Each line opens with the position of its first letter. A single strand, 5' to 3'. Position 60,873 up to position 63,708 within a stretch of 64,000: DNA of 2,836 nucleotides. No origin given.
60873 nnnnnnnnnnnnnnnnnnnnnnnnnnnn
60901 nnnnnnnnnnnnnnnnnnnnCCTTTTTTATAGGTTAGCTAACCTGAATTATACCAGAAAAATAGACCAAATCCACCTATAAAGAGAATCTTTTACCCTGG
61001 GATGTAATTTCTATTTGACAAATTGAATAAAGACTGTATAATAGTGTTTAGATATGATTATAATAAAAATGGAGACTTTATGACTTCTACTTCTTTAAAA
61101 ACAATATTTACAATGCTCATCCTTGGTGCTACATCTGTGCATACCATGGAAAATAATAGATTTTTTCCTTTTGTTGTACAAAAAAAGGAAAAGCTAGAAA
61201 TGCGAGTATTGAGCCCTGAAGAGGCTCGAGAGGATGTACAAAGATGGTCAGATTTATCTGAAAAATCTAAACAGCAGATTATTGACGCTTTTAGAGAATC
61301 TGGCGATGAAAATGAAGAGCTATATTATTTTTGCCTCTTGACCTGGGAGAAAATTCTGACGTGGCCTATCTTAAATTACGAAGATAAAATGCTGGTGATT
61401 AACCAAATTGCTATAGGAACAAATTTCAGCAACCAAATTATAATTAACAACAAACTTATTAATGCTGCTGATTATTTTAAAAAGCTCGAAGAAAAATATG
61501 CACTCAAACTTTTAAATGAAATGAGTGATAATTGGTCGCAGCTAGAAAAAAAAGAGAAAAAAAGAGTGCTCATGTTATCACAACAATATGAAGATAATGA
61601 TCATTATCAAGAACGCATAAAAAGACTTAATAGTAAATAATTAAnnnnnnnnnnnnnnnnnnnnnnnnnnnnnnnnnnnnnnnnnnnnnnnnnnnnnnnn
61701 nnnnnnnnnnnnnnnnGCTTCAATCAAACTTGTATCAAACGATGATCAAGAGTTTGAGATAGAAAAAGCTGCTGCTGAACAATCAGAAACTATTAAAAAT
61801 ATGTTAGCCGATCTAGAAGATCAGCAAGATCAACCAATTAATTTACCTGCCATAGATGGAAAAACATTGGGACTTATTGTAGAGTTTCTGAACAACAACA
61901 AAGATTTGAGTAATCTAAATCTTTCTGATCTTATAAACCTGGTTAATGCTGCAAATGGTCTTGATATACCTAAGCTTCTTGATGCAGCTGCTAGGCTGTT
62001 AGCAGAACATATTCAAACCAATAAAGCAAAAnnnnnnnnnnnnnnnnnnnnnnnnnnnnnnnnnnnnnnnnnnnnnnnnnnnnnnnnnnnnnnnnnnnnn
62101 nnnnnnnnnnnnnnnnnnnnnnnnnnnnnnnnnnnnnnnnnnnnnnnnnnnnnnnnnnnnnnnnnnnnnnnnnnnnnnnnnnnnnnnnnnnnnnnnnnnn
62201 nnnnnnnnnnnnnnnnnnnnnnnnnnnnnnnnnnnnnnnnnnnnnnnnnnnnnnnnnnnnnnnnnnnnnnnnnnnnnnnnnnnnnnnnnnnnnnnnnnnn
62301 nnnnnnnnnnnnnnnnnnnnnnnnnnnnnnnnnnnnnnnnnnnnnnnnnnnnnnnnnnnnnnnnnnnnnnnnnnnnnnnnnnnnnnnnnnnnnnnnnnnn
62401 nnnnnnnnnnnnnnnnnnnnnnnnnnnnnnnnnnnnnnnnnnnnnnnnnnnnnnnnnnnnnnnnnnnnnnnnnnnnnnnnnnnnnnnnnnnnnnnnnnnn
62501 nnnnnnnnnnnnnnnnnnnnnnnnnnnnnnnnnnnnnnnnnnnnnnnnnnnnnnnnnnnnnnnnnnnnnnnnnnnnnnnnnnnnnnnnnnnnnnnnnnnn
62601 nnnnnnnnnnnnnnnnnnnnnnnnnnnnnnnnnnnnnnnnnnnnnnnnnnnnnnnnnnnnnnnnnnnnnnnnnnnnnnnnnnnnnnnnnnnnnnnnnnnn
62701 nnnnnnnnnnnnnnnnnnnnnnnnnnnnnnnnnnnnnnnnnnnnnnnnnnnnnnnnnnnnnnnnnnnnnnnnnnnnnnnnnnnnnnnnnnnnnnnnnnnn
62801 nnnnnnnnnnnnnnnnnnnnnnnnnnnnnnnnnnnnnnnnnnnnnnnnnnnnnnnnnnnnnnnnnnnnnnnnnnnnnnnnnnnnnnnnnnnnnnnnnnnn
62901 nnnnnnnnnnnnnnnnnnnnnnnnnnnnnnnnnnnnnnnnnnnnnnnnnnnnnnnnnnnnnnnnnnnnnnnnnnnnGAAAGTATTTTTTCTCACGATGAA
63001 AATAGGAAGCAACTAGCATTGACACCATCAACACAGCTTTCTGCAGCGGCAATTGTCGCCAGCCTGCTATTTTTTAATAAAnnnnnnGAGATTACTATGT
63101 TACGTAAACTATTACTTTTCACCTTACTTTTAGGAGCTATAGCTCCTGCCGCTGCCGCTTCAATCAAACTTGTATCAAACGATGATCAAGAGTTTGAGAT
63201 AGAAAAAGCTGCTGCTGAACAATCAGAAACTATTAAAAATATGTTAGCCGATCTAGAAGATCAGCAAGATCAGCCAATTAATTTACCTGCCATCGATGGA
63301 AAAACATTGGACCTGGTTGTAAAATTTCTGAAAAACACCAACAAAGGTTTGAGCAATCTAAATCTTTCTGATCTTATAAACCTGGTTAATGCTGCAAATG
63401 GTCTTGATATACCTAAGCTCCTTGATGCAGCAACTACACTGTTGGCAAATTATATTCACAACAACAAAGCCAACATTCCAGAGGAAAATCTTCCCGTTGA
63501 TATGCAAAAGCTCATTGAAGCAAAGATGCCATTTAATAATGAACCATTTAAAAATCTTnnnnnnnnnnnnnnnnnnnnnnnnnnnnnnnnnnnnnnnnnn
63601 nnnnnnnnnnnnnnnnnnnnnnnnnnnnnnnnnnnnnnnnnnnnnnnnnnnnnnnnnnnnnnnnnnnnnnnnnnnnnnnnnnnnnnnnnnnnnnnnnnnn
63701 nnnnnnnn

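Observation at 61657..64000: Tandem secreted Skp1-like::WD40 fusion proteins, a possible single-chain mimic of an SCF substrate-receptor arm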

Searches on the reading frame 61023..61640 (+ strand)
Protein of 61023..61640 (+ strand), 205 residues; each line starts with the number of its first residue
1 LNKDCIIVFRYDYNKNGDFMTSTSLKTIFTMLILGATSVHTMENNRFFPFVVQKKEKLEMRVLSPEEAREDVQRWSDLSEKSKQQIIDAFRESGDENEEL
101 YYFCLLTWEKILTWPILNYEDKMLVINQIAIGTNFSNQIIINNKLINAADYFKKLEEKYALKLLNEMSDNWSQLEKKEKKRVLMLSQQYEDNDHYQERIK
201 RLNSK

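Call 3: search_protein_families(library=pfam, proteins=[window:61023-61640:+], max_evalue=1)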
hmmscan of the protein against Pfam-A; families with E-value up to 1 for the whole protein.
window:61023-61640:+ (205 aa): 4 families
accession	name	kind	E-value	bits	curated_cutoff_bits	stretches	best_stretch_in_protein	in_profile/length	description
PF11304.13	DUF3106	-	0.0026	18.6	24.3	1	162-193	10-41/104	Protein of unknown function (DUF3106)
PF06945.18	DUF1289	-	0.005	17.1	27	0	69-91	22-44/47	Protein of unknown function (DUF1289)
PF21763.2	DHH_CID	-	0.043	14.7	27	0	69-90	45-66/84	DHH-CID domain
PF11138.13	DUF2911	-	0.092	13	27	1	134-199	51-118/145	Protein of unknown function (DUF2911)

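Call 65: search_protein_families(library=ncbifam, proteins=[window:61023-61637:+], max_evalue=10)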
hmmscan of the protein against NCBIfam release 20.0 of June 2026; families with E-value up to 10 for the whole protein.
window:61023-61637:+ (205 aa): 0 families

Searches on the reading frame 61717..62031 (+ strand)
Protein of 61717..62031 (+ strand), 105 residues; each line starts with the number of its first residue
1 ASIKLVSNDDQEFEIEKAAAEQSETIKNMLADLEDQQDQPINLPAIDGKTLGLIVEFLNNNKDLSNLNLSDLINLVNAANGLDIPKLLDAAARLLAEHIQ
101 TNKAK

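Call 83: find_homologous_proteins(query=A4, max_evalue=0.00001)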
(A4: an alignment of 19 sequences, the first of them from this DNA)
Query A4 (19 sequences) (105 aa, profile of the alignment): 1093 proteins with E <= 0.00001 among 3842 candidates; the best 120 are listed.
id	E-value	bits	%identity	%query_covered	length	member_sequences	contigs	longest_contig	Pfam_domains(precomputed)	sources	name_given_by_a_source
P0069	1.4e-31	127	33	91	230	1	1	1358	PF03931.22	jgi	jgi:hypothetical protein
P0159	8.2e-28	115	30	93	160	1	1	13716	PF03931.22,PF01466.25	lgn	-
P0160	1.4e-27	114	32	93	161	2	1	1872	PF03931.22,PF01466.25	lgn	-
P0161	3.2e-27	113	38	90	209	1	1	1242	PF03931.22,PF00415.25,PF13540.13,PF25390.2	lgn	-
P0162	1.4e-26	111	31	93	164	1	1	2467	PF03931.22,PF01466.25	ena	-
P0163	1.8e-26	110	30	93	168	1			PF03931.22,PF01466.25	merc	-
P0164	1.9e-26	110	33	91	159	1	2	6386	PF03931.22,PF01466.25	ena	-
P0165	2.0e-26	110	30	93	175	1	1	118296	PF03931.22,PF01466.25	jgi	jgi:S-phase kinase-associated protein 1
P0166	2.5e-26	110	31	93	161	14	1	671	PF03931.22,PF01466.25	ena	-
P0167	3.1e-26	110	29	91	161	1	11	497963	PF03931.22,PF01466.25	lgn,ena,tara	tara:strand:- start:19683 stop:20168 length:486 start_codon:yes stop_codon:yes gene_type:complete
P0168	7.2e-26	109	33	93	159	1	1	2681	PF03931.22,PF01466.25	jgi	jgi:S-phase kinase-associated protein 1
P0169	9.1e-26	108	30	93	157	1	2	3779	PF03931.22,PF01466.25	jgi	jgi:S-phase kinase-associated protein 1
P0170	9.7e-26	108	31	93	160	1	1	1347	PF03931.22,PF01466.25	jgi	jgi:S-phase kinase-associated protein 1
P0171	1.0e-25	108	39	94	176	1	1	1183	PF03931.22,PF01466.25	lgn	-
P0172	1.1e-25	108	30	100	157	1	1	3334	PF03931.22,PF01466.25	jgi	jgi:S-phase kinase-associated protein 1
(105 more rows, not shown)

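Call 98: search_protein_families(library=pfam, proteins=[P0161], max_evalue=0.001)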
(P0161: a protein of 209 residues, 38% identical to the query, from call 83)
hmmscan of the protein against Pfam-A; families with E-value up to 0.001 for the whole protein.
P0161 (209 aa): 4 families
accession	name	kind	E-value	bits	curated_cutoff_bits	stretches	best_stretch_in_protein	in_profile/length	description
PF03931.21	Skp1_POZ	-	1.3e-15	57.7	21.9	1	6-58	2-55/62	Skp1 family, tetramerisation domain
PF13540.12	RCC1_2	-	5.7e-09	36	22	1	173-199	3-29/30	Regulator of chromosome condensation (RCC1) repeat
PF25390.1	WD40_RLD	-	1.1e-08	35.3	150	1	169-204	31-66/363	RCC1-like domain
PF00415.24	RCC1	-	4.3e-06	27.6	21.7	0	187-206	1-20/50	Regulator of chromosome condensation (RCC1) repeat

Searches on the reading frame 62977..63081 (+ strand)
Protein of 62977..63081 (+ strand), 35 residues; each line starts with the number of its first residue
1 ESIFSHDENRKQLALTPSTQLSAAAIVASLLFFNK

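Call 65: search_protein_families(library=ncbifam, proteins=[window:62977-63081:+], max_evalue=10)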
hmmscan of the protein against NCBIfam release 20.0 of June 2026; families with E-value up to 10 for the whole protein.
seq(35 aa): 0 families

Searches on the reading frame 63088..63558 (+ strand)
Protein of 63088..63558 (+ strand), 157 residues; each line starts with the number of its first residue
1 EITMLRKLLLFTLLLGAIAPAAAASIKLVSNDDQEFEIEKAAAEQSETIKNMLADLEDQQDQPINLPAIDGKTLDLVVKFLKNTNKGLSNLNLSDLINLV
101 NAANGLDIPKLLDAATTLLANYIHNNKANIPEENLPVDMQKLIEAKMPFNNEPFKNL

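Call 5: search_protein_families(library=pfam, proteins=[window:63088-63558:+], max_evalue=10)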
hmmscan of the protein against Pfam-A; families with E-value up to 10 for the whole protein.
window:63088-63558:+ (157 aa): 4 families
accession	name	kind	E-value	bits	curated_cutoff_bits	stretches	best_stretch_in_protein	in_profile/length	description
PF03931.21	Skp1_POZ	-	4.4e-17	62.5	21.9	1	25-84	2-60/62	Skp1 family, tetramerisation domain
PF00651.37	BTB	-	0.017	15.8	20.5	1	27-119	14-106/110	BTB/POZ domain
PF01519.22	DUF16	-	0.064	14.2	40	1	32-91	47-102/104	Protein of unknown function DUF16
PF06030.18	WxLIP_PGBD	-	0.14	12.7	27.3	1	30-88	54-112/121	WxL Interacting Protein, peptidoglycan binding domain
